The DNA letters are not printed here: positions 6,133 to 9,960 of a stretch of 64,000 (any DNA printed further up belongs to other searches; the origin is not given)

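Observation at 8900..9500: About 200-residue cysteine-rich insertion in the TM7-TM8 extracellular loop of a Na/K-type P-ATPase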

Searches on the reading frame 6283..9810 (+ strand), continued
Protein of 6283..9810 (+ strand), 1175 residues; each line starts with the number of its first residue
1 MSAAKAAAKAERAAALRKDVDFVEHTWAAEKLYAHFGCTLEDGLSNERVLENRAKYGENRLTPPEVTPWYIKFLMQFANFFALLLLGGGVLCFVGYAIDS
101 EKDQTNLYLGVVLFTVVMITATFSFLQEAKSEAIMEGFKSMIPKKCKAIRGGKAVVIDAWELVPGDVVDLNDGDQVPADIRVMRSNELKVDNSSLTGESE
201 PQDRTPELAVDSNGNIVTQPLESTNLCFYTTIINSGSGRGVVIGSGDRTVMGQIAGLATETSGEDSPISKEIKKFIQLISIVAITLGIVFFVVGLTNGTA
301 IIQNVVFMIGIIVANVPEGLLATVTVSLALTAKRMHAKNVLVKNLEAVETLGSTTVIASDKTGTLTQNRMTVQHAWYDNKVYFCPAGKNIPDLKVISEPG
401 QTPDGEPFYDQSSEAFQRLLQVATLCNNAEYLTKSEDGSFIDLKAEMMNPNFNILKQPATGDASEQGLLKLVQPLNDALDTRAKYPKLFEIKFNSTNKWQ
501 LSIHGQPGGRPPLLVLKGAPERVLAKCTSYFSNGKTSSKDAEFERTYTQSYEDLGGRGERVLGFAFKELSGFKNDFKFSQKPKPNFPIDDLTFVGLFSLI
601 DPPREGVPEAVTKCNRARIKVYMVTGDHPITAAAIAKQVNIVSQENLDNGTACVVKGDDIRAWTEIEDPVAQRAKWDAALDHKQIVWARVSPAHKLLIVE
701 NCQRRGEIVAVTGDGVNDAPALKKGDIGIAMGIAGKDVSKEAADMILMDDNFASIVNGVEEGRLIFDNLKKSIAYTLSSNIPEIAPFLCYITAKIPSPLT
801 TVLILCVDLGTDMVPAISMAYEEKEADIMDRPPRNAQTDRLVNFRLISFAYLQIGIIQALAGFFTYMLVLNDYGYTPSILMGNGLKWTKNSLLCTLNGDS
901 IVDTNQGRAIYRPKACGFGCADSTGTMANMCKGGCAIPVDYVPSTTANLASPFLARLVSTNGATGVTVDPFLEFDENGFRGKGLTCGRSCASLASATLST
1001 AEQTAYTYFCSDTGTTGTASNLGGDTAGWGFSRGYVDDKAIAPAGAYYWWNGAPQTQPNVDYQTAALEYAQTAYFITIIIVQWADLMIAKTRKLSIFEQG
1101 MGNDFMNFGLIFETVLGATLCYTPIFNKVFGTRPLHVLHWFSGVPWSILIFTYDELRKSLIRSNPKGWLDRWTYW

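Call 46: find_encoding_contigs(protein=P0024, flank=1000, max_places=2)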
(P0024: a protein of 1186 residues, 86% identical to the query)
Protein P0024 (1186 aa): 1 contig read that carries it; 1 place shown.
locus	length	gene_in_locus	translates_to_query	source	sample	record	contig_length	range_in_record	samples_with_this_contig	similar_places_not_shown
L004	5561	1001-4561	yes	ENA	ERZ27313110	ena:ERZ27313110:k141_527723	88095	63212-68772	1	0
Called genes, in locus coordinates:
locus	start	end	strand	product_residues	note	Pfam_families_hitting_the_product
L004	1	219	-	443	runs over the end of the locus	PF13857:Ank_5 (faint), PF00023:Ank (faint), PF12796:Ank_2, PF13606:Ank_3 (faint), PF13637:Ank_4 (faint)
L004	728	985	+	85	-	-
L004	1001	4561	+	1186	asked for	PF00690:Cation_ATPase_N, PF00122:E1-E2_ATPase, PF13246:Cation_ATPase, PF00702:Hydrolase, PF00689:Cation_ATPase_C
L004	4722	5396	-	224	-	PF03587:EMG1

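Call 51: predict_structure(alignment_id=A3)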
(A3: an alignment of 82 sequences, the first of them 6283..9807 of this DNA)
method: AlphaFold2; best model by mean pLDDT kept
length: 1175 residues; sequences in the alignment: 82
mean_pLDDT: 79.0   pTM: 0.68
mean pLDDT of the five models: 79.0, 79.0, 75.1, 74.7, 72.9
residues with pLDDT >= 90: 178; 70-90: 762; 50-70: 182; < 50: 53
segments of 3 or more residues with pLDDT < 50: 137-143, 732-749, 899-903, 944-950, 1014-1021
pLDDT, mean of each block of 10 residues (from residue 1): 62 64 81 86 86 80 69 80 82 83 76 82 75 52 69 83 88 81 83 56 79 76 80 80 80 59 63 79 87 84 80 76 70 66 59 83 75 91 89 86 85 92 89 75 87 84 84 89 90 72 89 91 91 91 88 78 92 86 81 92 83 87 84 83 87 88 87 90 89 81 84 64 63 45 42 77 81 85 84 84 74 81 75 69 81 89 93 88 86 76 55 86 72 74 49 52 59 82 80 72 74 49 55 84 89 84 91 93 89 80 85 90 86 88 93 90 84 76
secondary structure, 60 per line:
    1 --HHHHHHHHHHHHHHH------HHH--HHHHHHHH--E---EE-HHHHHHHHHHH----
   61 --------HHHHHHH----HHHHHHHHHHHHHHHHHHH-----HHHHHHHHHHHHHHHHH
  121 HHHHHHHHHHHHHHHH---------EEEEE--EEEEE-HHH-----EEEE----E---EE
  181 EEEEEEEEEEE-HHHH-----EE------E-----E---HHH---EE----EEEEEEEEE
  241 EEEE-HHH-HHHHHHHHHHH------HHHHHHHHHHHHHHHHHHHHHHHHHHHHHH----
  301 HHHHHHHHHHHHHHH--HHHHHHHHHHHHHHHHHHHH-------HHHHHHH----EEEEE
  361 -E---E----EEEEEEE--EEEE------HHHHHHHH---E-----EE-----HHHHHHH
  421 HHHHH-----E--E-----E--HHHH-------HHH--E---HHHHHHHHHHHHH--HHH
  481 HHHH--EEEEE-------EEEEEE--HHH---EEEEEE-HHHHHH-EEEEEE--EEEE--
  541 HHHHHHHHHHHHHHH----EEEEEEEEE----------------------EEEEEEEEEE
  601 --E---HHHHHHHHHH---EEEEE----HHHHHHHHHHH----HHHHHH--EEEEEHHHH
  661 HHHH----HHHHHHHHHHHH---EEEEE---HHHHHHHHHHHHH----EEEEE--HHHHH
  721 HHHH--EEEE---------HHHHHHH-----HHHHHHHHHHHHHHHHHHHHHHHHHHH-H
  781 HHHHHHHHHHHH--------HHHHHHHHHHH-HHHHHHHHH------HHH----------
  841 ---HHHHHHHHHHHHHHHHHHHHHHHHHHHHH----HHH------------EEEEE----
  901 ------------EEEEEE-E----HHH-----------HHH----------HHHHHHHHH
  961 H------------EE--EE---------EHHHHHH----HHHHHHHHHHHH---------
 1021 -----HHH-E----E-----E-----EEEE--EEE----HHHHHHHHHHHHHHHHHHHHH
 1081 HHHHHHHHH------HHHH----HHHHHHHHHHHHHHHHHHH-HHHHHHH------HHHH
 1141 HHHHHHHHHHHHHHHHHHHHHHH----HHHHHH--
elements in order (helices of 4 or more, strands of 3 or more residues): H3-17 H29-36 H46-56 H69-75 H80-98 H104-136 E146-150 E153-157 E167-170 E179-191 H193-196 E232-244 H250-260 H267-296 H301-315 H318-337 H345-351 E356-360 E371-377 E380-383 H390-397 H414-425 H443-446 H463-475 H478-484 E487-491 E499-504 E513-518 H520-525 E527-532 E535-538 H541-555 E560-568 E591-600 H607-616 E620-624 H629-639 H644-649 E652-656 H657-664 H669-680 E684-688 H692-704 E709-713 H716-724 E727-730 H740-746 H752-778 H780-792 H801-811 H813-821 H844-872 E892-896 E913-918 H952-961 H990-995 H1000-1011 E1047-1050 E1053-1055 H1060-1089 H1096-1099 H1104-1122 H1124-1130 H1137-1163 H1168-1173

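Call 70: list_cluster_members(proteins=[window:6283-9807:+, P0023, P0026, P0044, P0047, P0065, P0031])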
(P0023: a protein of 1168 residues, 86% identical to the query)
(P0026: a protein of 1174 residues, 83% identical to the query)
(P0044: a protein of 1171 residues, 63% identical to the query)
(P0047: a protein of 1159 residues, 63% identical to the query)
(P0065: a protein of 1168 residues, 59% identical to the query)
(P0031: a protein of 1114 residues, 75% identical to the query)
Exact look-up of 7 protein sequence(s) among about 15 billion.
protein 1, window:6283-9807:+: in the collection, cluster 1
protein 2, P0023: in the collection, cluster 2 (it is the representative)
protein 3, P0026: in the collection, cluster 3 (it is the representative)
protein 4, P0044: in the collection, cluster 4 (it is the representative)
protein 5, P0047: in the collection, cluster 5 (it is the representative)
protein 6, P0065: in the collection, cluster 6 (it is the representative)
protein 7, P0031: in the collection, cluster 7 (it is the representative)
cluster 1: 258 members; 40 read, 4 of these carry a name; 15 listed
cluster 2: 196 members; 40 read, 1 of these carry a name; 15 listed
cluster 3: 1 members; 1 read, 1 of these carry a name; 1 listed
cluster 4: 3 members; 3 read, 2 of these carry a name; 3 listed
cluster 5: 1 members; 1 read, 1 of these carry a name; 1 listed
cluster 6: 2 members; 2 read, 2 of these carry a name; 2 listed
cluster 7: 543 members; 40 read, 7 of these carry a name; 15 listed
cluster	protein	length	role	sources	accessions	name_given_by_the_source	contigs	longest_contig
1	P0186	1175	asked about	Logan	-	-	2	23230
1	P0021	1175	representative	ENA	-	-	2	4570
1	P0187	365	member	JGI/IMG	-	sodium/potassium-transporting ATPase subunit alpha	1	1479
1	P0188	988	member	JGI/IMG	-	sodium/potassium-transporting ATPase subunit alpha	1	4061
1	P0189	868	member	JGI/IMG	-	sodium/potassium-transporting ATPase subunit alpha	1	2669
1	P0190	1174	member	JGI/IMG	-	sodium/potassium-transporting ATPase subunit alpha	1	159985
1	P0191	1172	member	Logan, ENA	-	-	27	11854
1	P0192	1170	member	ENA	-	-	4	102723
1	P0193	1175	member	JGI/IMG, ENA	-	-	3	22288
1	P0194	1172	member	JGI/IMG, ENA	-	-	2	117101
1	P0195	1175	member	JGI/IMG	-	-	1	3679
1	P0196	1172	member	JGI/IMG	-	-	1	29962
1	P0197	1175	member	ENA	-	-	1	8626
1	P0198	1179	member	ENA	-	-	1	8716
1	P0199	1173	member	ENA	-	-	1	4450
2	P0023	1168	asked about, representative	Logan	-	-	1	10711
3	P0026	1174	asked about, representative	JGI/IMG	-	sodium/potassium-transporting ATPase subunit alpha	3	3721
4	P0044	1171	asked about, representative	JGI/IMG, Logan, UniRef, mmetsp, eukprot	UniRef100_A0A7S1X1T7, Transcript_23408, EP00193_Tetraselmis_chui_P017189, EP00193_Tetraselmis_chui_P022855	Cation-transporting P-type ATPase N-terminal domain-containing protein n=2 Tax=Eukaryota ... | Transcript_23408/g.41572 ORF Transcript_23408/g.41572 Transcript_23408/m.41572 ... | CAMPEP_0177778664 /NCGR_PEP_ID=MMETSP0491_2-20121128/16085_1 /TAXON_ID=63592 ...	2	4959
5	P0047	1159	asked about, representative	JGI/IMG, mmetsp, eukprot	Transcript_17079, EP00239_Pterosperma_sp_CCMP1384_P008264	Transcript_17079/g.20561 ORF Transcript_17079/g.20561 Transcript_17079/m.20561 ... | CAMPEP_0197846628 /NCGR_PEP_ID=MMETSP1438-20131217/3872_1 /TAXON_ID=1461541 ...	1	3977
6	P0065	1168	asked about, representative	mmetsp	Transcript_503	Transcript_503/g.1740 ORF Transcript_503/g.1740 Transcript_503/m.1740 type:complete ...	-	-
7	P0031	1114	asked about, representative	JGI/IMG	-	sodium/potassium-transporting ATPase subunit alpha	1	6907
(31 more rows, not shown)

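Call 73: find_encoding_contigs(protein=P0021, flank=200, max_places=1)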
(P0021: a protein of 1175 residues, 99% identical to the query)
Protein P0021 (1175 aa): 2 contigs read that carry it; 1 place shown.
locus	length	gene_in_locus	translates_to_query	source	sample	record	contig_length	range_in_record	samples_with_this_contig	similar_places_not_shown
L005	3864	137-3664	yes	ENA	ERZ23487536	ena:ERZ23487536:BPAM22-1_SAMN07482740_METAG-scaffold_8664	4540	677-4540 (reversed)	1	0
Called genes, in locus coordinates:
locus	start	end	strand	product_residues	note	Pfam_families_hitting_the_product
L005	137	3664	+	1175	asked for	PF00690:Cation_ATPase_N, PF00122:E1-E2_ATPase, PF13246:Cation_ATPase, PF00702:Hydrolase, PF00689:Cation_ATPase_C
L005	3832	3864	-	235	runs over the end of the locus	?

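Call 74: find_encoding_contigs(protein=P0192, flank=200, max_places=1)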
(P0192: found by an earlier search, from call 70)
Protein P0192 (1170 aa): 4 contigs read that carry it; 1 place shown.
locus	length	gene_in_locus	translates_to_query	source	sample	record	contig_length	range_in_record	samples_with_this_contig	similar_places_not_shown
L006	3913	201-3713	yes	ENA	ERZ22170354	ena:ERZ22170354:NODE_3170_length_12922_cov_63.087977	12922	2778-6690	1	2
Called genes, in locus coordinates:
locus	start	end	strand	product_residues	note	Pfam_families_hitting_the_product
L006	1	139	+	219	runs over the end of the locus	-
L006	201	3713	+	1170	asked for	PF00690:Cation_ATPase_N, PF00122:E1-E2_ATPase, PF13246:Cation_ATPase, PF00702:Hydrolase, PF00689:Cation_ATPase_C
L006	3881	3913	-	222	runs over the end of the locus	PF03587:EMG1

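Call 75: find_encoding_contigs(protein=P0198, flank=200, max_places=1)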
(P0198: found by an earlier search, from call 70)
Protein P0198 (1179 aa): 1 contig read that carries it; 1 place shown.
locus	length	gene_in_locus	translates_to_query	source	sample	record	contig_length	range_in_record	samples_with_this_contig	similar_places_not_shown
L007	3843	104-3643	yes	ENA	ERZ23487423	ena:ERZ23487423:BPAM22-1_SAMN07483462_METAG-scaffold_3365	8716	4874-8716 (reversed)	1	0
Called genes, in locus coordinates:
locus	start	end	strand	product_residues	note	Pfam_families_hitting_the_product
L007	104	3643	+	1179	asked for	PF00690:Cation_ATPase_N, PF00122:E1-E2_ATPase, PF13246:Cation_ATPase, PF00702:Hydrolase, PF00689:Cation_ATPase_C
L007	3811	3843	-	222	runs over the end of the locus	PF03587:EMG1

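Call 76: find_encoding_contigs(protein=P0194, flank=200, max_places=1)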
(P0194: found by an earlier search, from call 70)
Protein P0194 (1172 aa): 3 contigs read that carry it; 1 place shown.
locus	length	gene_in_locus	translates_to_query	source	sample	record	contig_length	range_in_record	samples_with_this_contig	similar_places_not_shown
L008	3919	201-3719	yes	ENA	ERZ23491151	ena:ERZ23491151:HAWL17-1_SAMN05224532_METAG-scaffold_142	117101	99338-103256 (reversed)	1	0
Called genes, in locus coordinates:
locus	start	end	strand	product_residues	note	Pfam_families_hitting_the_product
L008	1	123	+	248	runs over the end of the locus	-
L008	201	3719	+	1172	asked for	PF00690:Cation_ATPase_N, PF00122:E1-E2_ATPase, PF13246:Cation_ATPase, PF00702:Hydrolase, PF00689:Cation_ATPase_C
